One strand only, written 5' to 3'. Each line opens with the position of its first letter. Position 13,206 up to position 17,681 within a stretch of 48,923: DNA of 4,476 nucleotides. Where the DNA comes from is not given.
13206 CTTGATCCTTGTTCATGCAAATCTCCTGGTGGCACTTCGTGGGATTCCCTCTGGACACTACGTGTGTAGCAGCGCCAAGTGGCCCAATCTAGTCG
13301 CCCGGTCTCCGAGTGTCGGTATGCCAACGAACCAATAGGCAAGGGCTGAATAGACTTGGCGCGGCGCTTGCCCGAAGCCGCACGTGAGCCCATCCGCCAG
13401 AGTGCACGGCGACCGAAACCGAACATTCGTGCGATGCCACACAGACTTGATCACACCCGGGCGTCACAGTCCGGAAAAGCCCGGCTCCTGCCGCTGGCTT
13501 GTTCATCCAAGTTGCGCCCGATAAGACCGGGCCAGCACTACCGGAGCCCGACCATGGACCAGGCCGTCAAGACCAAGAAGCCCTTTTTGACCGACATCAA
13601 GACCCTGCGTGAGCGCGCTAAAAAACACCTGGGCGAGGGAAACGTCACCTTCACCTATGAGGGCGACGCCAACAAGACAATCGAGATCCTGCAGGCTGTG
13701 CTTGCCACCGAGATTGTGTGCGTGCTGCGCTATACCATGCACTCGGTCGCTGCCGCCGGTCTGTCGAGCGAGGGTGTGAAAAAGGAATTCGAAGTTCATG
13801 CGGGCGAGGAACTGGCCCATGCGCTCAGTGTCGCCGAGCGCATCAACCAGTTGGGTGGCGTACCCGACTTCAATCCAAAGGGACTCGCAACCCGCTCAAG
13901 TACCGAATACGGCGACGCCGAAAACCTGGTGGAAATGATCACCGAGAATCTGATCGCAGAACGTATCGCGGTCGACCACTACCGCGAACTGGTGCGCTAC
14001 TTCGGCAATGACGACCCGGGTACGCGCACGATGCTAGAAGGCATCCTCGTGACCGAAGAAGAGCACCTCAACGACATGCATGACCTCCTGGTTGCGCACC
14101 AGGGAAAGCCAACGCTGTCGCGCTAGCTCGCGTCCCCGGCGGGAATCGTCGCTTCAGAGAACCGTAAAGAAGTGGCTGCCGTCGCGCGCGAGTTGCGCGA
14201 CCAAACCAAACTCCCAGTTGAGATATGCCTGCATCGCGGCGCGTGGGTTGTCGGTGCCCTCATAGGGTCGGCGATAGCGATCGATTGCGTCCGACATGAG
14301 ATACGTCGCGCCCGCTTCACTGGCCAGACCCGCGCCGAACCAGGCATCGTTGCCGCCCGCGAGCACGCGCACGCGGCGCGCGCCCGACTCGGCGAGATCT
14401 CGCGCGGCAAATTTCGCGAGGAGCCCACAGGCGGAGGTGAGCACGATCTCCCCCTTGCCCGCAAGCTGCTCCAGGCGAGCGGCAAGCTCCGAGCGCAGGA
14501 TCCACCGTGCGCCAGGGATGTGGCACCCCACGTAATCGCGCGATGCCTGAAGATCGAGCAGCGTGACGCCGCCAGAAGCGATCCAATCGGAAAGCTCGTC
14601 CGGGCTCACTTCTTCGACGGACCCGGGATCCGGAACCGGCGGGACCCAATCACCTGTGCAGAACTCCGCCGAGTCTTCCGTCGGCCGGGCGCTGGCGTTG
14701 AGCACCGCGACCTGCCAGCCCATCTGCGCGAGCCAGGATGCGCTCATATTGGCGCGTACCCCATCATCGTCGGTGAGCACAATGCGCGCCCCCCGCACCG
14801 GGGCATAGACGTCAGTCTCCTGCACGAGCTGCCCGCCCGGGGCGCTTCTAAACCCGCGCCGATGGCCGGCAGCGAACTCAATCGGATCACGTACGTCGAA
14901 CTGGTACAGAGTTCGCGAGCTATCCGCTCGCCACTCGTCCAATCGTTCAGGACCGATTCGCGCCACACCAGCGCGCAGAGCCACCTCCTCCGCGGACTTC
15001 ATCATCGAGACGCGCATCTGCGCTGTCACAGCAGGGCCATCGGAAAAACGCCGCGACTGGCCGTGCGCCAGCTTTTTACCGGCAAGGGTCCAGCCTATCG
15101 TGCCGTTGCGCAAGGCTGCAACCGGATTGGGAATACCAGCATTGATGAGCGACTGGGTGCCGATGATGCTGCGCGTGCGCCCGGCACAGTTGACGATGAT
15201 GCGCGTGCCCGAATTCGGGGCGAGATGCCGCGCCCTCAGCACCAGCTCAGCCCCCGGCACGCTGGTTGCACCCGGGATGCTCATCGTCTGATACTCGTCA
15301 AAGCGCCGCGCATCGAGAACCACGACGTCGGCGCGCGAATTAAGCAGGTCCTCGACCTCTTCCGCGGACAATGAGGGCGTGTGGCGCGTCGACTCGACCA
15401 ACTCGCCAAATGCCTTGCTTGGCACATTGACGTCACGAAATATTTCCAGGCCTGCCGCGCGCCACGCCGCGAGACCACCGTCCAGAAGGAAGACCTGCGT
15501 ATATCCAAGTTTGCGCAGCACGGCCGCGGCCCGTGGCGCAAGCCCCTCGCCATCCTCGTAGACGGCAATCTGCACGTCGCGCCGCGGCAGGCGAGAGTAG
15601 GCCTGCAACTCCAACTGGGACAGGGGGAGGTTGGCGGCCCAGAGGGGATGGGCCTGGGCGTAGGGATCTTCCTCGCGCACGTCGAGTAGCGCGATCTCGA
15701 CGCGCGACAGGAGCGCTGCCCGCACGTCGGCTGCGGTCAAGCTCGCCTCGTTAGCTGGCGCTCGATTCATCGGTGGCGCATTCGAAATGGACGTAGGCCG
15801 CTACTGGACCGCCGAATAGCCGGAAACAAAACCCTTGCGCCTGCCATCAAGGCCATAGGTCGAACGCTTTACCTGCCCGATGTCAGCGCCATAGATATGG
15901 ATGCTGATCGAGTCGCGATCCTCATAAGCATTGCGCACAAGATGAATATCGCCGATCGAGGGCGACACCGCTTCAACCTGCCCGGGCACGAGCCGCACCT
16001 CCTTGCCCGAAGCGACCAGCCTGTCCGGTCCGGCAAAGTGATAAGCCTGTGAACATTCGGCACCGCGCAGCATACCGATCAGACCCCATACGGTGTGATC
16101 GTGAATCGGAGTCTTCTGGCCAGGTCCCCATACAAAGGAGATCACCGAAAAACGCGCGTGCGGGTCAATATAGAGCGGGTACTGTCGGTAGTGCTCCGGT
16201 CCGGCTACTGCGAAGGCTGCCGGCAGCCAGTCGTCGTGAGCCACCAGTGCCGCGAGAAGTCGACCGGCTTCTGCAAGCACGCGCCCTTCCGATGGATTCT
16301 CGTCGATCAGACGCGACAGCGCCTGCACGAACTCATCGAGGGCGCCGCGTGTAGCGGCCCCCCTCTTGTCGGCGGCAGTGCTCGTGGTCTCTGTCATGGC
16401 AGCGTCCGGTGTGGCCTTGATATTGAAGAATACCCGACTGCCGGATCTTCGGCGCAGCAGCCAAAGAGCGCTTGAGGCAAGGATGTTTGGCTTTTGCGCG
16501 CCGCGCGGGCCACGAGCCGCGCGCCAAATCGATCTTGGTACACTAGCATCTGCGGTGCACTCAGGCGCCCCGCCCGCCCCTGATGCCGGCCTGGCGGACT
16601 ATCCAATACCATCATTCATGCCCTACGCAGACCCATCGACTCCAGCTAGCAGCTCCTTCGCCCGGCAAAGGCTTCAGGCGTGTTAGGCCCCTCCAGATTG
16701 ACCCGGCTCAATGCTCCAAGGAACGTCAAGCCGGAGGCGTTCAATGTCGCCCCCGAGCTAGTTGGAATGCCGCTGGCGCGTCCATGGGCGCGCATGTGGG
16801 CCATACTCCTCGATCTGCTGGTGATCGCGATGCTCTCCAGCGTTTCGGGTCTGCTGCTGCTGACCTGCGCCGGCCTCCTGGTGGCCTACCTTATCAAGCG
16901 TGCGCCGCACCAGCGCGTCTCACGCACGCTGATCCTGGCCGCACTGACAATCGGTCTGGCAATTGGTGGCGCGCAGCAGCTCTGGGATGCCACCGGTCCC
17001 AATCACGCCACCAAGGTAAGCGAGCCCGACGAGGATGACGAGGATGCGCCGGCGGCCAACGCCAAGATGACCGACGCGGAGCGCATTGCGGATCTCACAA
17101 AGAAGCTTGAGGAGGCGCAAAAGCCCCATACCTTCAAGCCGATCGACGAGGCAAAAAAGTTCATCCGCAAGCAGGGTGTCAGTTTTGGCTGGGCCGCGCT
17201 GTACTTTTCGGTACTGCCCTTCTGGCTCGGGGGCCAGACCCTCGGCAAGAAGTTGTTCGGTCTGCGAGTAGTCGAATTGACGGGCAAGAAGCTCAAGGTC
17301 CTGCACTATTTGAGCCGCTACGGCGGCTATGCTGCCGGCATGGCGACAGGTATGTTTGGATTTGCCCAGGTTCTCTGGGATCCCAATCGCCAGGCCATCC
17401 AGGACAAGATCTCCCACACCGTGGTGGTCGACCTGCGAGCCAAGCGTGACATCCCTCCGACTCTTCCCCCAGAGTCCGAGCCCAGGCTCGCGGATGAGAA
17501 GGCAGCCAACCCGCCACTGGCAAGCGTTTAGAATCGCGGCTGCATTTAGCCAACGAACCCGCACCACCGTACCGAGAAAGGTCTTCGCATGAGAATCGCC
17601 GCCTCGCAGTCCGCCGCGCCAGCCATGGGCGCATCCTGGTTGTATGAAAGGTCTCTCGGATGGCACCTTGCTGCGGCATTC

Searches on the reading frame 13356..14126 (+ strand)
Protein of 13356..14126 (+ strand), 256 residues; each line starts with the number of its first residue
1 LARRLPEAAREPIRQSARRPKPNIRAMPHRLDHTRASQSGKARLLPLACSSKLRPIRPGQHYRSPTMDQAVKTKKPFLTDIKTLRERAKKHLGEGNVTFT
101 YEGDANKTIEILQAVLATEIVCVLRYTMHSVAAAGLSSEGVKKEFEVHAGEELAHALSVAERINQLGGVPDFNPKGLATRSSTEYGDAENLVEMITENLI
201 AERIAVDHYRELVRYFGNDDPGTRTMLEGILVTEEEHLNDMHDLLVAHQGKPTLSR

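Call 29: search_protein_families(library=pfam, proteins=[window:13356-14126:+], max_evalue=0.001)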
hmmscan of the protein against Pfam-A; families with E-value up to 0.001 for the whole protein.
window:13356-14126:+ (256 aa): 2 families
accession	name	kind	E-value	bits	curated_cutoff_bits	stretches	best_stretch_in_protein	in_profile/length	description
PF00210.30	Ferritin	-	3.2e-23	82.7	24.5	1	109-245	1-136/142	Ferritin-like domain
PF02915.23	Rubrerythrin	-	5.7e-05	24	22.8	1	110-244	1-136/137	Rubrerythrin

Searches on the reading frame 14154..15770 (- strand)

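Call 29: search_protein_families(library=pfam, proteins=[window:14154-15770:-], max_evalue=0.001)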
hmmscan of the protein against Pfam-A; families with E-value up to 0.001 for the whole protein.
window:14154-15770:- (538 aa): 1 family
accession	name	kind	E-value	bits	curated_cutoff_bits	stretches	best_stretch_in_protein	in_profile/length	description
PF00581.25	Rhodanese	-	1e-44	151.5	22.2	4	19-105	7-101/102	Rhodanese-like domain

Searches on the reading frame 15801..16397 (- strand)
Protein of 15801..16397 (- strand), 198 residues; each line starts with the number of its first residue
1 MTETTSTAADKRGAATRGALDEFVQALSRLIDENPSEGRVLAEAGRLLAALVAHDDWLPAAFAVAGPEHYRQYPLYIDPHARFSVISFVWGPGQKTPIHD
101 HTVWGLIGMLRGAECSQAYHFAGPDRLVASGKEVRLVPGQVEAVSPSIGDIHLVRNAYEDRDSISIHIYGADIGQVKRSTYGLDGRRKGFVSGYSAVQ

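Call 29: search_protein_families(library=pfam, proteins=[window:15801-16397:-], max_evalue=0.001)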
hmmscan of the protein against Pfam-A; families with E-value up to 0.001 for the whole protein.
window:15801-16397:- (198 aa): 1 family
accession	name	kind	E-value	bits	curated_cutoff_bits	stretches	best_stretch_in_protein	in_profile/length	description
PF05995.18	CDO_I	-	1.1e-06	28.8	23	1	81-177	68-165/170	Cysteine dioxygenase type I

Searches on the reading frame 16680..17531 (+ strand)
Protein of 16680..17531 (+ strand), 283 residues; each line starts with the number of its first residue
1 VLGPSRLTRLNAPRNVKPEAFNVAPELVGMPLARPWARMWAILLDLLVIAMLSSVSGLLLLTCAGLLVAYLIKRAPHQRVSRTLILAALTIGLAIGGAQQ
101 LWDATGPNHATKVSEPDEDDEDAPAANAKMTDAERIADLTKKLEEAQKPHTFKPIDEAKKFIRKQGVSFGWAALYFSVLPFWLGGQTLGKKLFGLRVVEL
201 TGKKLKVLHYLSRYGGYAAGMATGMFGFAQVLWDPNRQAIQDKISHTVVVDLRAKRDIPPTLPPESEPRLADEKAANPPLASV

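Call 29: search_protein_families(library=pfam, proteins=[window:16680-17531:+], max_evalue=0.001)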
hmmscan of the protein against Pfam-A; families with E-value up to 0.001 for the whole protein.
window:16680-17531:+ (283 aa): 1 family
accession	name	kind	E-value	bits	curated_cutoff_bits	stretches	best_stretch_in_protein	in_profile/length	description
PF06271.18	RDD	-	7e-17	62.4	24.1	1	166-245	51-136/137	RDD family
